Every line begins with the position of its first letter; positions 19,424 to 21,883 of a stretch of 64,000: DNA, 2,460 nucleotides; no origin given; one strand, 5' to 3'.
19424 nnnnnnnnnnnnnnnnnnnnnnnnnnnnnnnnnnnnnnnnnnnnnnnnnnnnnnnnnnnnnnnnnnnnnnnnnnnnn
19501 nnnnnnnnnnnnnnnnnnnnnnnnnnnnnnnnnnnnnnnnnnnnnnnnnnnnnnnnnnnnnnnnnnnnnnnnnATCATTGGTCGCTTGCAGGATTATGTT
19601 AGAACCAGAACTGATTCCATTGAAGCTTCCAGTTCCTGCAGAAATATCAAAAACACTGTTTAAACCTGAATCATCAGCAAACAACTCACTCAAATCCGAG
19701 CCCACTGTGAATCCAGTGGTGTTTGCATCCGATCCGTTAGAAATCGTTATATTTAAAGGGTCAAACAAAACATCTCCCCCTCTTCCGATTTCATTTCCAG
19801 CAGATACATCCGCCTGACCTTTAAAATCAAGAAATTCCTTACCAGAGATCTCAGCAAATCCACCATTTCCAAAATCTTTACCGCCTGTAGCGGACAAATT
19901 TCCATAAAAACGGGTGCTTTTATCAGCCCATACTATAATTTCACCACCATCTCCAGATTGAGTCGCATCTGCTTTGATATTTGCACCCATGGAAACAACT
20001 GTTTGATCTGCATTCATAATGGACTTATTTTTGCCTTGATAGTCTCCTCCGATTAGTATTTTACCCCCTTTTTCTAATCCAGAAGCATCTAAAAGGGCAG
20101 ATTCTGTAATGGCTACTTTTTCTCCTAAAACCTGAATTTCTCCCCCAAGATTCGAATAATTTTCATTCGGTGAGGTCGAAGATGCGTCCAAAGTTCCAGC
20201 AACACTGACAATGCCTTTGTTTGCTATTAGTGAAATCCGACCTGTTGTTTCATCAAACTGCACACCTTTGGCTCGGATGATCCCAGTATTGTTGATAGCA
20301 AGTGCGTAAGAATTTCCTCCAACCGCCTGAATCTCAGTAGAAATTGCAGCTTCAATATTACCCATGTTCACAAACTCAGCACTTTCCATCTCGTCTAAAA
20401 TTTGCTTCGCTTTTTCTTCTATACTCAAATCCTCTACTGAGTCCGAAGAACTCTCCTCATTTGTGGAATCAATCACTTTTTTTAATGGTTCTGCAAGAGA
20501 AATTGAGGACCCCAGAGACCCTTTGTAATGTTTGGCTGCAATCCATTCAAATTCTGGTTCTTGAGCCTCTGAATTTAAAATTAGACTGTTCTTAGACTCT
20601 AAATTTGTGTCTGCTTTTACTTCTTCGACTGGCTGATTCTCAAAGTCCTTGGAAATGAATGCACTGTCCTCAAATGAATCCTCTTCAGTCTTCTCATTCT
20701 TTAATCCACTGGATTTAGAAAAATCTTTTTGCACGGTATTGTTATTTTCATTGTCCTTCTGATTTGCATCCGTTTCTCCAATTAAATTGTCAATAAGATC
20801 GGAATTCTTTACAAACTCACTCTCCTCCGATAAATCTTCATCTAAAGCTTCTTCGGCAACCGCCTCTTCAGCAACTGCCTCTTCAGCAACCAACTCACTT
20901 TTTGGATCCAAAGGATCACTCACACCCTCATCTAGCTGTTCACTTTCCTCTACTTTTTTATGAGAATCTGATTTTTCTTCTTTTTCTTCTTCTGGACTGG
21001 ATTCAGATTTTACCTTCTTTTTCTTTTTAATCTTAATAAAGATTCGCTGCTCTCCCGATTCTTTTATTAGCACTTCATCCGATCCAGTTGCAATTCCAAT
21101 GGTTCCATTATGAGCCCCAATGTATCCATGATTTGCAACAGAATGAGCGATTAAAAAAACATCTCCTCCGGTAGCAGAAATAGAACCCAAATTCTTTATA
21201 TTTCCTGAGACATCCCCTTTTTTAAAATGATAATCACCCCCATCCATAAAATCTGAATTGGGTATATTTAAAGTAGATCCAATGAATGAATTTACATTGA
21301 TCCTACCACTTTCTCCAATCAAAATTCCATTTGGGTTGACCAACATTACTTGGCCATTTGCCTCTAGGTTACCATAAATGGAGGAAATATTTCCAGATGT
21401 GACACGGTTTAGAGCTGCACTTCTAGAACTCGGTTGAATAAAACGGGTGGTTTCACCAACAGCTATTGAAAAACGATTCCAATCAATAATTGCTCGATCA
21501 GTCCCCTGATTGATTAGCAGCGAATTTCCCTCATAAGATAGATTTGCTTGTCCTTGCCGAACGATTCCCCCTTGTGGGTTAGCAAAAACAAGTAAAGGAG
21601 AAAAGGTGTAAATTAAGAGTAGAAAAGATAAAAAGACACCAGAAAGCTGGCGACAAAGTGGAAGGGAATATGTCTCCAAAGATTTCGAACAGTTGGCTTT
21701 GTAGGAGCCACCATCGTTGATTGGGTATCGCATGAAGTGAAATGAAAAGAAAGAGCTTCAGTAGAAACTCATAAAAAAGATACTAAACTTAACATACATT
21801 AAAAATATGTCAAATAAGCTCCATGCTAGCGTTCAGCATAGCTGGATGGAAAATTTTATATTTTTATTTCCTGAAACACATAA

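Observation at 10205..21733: Orphan 3842-aa TpsA/filamentous-haemagglutinin-like exoprotein without a TpsB transporter gene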

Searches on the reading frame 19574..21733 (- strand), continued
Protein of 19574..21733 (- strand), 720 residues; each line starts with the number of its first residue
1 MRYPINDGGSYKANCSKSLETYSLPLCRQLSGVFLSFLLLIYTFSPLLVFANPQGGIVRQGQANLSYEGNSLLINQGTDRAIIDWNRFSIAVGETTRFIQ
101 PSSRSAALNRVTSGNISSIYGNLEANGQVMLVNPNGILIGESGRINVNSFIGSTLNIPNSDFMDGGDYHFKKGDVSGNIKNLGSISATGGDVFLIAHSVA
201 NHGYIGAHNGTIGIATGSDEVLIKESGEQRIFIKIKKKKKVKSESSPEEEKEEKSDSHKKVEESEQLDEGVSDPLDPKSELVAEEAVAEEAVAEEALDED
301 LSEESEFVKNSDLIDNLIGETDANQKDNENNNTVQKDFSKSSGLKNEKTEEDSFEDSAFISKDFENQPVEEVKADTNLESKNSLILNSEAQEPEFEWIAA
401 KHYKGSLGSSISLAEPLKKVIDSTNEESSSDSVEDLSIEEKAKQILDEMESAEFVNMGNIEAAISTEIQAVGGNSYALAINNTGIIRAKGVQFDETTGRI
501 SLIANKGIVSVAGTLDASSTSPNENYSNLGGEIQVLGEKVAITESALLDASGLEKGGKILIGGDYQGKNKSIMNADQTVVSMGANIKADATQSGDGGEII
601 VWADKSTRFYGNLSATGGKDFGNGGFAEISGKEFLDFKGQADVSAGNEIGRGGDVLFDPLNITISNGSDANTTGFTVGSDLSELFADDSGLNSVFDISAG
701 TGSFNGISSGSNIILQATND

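Call 61: fold_search(model_id=the predicted structure, library=pdb)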
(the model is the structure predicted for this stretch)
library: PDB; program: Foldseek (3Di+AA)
matches with E <= 10: 45; with E <= 0.001: 11
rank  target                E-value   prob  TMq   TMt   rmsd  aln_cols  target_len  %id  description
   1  8cpk_A                2.0e-23  1.00  0.49  0.90   5.0       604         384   22  Crystal structure of EtpA secretion domain from Enterotoxigenic Escherichia coli (released 2024-01-10)
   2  8cpk_B                2.3e-22  1.00  0.48  0.89   5.5       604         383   22  Crystal structure of EtpA secretion domain from Enterotoxigenic Escherichia coli (released 2024-01-10)
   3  8vbb_A                6.6e-21  1.00  0.54  0.38   5.5       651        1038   22  The secreted adhesin EtpA of Enterotoxigenic Escherichia coli in complex with the mouse mAb 1G05 (released 2024-09-04)
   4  2odl                  6.7e-19  1.00  0.47  0.88   5.8       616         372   22  Crystal structure of the HMW1 secretion domain from Haemophilus influenzae (released 2007-08-21)
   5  4rt6_A                1.3e-12  1.00  0.32  0.29  10.7       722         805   13  Structure of a complex between hemopexin and hemopexin binding protein (released 2016-05-18)
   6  4rm6                  2.0e-12  1.00  0.30  0.28  12.4       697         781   13  Crystal structure of Hemopexin Binding Protein (released 2016-05-18)
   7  4i84_A                1.8e-11  1.00  0.30  0.68   9.9       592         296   15  The crystal structure of the Haemophilus influenzae HxuA secretion domain involved in the two-partner secretion pathwa (released 2013-11-13)
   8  4i84_B                9.8e-11  1.00  0.29  0.70   9.4       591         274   14  The crystal structure of the Haemophilus influenzae HxuA secretion domain involved in the two-partner secretion pathwa (released 2013-11-13)
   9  5kkd_B                2.7e-04  1.00  0.20  0.62   4.3       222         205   18  Truncated hemolysin A Y134A from P. mirabilis at 2.1 Angstroms resolution crystallized in a high salt condition (released 2017-03-22)
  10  5kkd_A                3.2e-04  1.00  0.20  0.63   4.2       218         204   19  Truncated hemolysin A Y134A from P. mirabilis at 2.1 Angstroms resolution crystallized in a high salt condition (released 2017-03-22)
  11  3fy3                  8.1e-04  1.00  0.20  0.55   4.2       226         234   17  Crystal structure of truncated hemolysin A from P. mirabilis (released 2009-06-02)
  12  5kdk                  1.1e-03  1.00  0.19  0.52   4.2       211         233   18  Truncated hemolysin A from P. mirabilis at 2.0 Angstroms resolution crystallized in a high salt condition (released 2017-06-14)
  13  4w8s                  1.3e-03  1.00  0.20  0.55   4.1       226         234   17  Crystal structure of truncated hemolysin A Q125S/Y134S from P. mirabilis at 1.5 Angstroms resolution (released 2015-10-07)
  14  5sz8_B                1.6e-03  1.00  0.20  0.62   4.8       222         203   18  Truncated hemolysin A Q125A/Y134A from P. mirabilis at 1.8 Angstroms resolution crystallized in a high salt condition (released 2017-03-22)
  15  5kf3                  1.7e-03  1.00  0.19  0.54   4.2       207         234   20  Truncated hemolysin A from P. mirabilis Y134A at 2.2 Angstroms resolution (released 2017-03-22)
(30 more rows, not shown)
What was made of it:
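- On TpsA passenger of two-partner (type Vb) secretion: Foldseek matches: EtpA TM 0.90, HMW1 TM 0.88, plus HxuA, HpmA and FHA (call 61).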

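Call 64: find_encoding_contigs(protein=P0013, flank=10000, max_places=4)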
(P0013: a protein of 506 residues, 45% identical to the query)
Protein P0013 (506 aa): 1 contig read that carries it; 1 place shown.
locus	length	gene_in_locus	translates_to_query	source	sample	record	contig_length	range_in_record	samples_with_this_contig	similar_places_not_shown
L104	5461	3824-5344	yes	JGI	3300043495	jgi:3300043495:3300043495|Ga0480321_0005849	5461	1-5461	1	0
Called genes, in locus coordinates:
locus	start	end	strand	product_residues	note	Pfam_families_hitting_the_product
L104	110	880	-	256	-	PF00106:adh_short, PF08659:KR, PF13561:adh_short_C2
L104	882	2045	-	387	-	PF01408:GFO_IDH_MocA, PF02894:GFO_IDH_MocA_C, PF22685:Gal80p_C-like (weak), PF22725:GFO_IDH_MocA_C3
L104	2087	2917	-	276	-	PF01261:AP_endonuc_2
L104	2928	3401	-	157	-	PF01381:HTH_3, PF07883:Cupin_2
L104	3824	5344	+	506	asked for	PF05860:TPS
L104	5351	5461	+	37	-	?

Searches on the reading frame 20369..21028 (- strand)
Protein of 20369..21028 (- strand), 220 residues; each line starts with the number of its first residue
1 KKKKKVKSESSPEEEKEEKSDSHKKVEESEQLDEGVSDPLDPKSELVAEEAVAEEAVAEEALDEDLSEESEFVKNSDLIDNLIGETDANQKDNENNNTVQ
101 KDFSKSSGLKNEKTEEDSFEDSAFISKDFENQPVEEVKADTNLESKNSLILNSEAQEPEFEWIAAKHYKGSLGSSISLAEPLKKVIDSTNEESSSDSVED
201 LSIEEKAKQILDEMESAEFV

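Call 83: search_protein_representatives(protein=window:20369-21028:-)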
Query: 220 residues. Proteins with E-value up to 0.001 (for the whole library): 2; up to 1e-10: 2; up to 1e-30: 1. The best 2 are listed.
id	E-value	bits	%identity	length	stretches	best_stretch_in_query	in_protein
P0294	9.2e-69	247.7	97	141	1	46-174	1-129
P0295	4.1e-17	79.3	92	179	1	1-59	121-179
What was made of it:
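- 20369..21028 (-): Residues 236-455: lineage-specific insertion. It starts Lys-rich and is then strongly acidic (net charge -37). It is predicted disordered, with two short helices at its end, and it splits the N-terminal beta-helix. An exhaustive HMMER search of 1.84 billion representatives found only two near-identical fragments (call 83).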

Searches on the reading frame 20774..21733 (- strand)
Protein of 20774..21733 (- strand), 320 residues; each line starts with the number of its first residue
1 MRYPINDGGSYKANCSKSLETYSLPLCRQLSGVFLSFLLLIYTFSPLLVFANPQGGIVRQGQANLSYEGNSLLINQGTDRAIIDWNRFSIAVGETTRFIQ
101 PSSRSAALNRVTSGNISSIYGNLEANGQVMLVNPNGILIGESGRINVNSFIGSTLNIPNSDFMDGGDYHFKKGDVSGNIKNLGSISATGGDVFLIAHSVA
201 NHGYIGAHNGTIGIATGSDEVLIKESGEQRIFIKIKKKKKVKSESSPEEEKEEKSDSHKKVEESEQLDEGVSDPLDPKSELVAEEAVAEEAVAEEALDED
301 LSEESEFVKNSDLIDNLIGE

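Call 7: search_protein_families(library=pfam, proteins=[window:20774-21733:-], max_evalue=0.01)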
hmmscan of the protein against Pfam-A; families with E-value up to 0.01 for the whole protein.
window:20774-21733:- (320 aa): 1 family
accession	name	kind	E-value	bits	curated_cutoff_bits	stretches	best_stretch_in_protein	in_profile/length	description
PF05860.19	TPS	-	3.1e-30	106.4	33.5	1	52-222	4-180/252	TPS secretion domain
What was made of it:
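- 21029..21580 (-): Residues 52-235: core TPS secretion domain, with the NPNG motif at 133-136 and no NPNL motif. PF05860 at 106.4 bits and E 3e-30 (call 7).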

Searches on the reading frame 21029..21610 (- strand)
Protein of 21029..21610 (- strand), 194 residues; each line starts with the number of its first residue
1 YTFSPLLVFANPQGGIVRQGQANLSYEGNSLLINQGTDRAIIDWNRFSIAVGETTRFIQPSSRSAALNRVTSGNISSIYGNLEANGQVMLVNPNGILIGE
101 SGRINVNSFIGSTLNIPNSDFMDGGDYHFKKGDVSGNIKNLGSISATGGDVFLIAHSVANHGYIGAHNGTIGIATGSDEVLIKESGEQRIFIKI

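Call 29: find_related_loci(query=A2, collection=genome_contigs, flank=10000)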
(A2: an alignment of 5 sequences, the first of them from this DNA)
Query A2 (192 aa) in genome_contigs; peptide patterns used: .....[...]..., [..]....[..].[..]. (x = any residue, [..] = any of these).
545 stretches matched a pattern; 505 encode a relative of the query (tblastn E <= 1e-3); the best 80 are kept; 79 distinct loci.
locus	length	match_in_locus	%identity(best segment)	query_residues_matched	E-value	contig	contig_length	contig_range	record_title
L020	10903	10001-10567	55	1-191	3e-65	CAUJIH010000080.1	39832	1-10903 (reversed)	MAG: Verrucomicrobiota bacterium isolate KLAP133 genome assembly, contig: KLAP133_197887, whole genome shotgun sequence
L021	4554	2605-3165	55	3-191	1e-62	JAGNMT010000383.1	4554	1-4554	MAG: Verrucomicrobiales bacterium isolate Go_SlAct_bin_210 Go_SlAct_133131_length_4554_cov_4.801897, whole genome shotgu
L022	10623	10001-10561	54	3-191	5e-62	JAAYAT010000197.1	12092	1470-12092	MAG: Verrucomicrobiaceae bacterium isolate AS06rmzACSIP_174 227316_AS06, whole genome shotgun sequence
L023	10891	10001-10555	56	5-191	7e-62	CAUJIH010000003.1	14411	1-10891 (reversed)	MAG: Verrucomicrobiota bacterium isolate KLAP133 genome assembly, contig: KLAP133_798, whole genome shotgun sequence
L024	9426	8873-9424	55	5-190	4e-61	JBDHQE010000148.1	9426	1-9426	MAG: Verrucomicrobiales bacterium isolate AS-MESO-3CA.15 NODE_31232_length_9426_cov_2.951653, whole genome shotgun seque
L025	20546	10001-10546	57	8-191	5e-61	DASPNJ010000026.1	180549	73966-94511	MAG TPA_asm: Burkholderiales bacterium isolate SMAG_U12118 k141_380778, whole genome shotgun sequence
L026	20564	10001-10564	53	1-190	7e-60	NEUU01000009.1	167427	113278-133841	MAG: Verrucomicrobia bacterium Tous-C9LFEB Verrucomicrobia-Tous-C9LFEB-C9, whole genome shotgun sequence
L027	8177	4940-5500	56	3-191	2e-59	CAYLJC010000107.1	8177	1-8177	MAG TPA_asm: uncultured Akkermansia sp. isolate SRP329715_co2_10 genome assembly, contig: NODE_15392_length_8177_cov_4.4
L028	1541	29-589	54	3-191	1e-61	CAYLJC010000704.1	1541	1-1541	MAG TPA_asm: uncultured Akkermansia sp. isolate SRP329715_co2_10 genome assembly, contig: NODE_164952_length_1541_cov_7.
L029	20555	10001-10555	51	5-191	7e-59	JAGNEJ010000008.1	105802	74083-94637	MAG: Verrucomicrobiales bacterium isolate Gw_Inlet_bin_196 Gw_Inlet_46_length_105802_cov_5.993489, whole genome shotgun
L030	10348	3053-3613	52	3-191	3e-58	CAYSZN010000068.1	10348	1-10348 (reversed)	MAG TPA_asm: uncultured Akkermansia sp. isolate SRP344714_co1_298 genome assembly, contig: NODE_11685_length_10348_cov_4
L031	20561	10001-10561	52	3-191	4e-58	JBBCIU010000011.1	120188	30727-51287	MAG: Verrucomicrobiales bacterium isolate MAG_CPA_07 P10A_000000019551, whole genome shotgun sequence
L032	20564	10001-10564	52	1-190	5e-58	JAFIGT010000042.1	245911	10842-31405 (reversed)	MAG: Verrucomicrobium sp. isolate HJP_bin11 k141_232101, whole genome shotgun sequence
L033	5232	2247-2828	54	1-191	2e-57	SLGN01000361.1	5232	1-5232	MAG: Verrucomicrobiales bacterium isolate CSSed162cmB_98 CSSed16-2cmB-82064, whole genome shotgun sequence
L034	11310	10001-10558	53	4-192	3e-57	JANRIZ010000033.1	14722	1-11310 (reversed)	MAG: Verrucomicrobiia bacterium isolate bins.234 k141_3309300, whole genome shotgun sequence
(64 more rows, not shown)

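Call 48: find_related_loci(query=window:21029-21610:-, collection=metagenome_contigs, flank=10000)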
Query window:21029-21610:- (194 aa) in metagenome_contigs; peptide patterns used: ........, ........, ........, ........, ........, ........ (x = any residue, [..] = any of these).
148 stretches matched a pattern; 2 encode a relative of the query (tblastn E <= 1e-3); 2 distinct loci.
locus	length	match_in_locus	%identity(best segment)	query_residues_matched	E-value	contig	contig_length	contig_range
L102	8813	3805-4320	47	12-186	1e-40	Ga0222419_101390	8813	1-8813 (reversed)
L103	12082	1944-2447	47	12-181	1e-38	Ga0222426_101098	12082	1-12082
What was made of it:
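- Tried and rejected: The metagenome scan with the TPS domain gave only two distant relatives and no paralogue of the same species (call 48).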
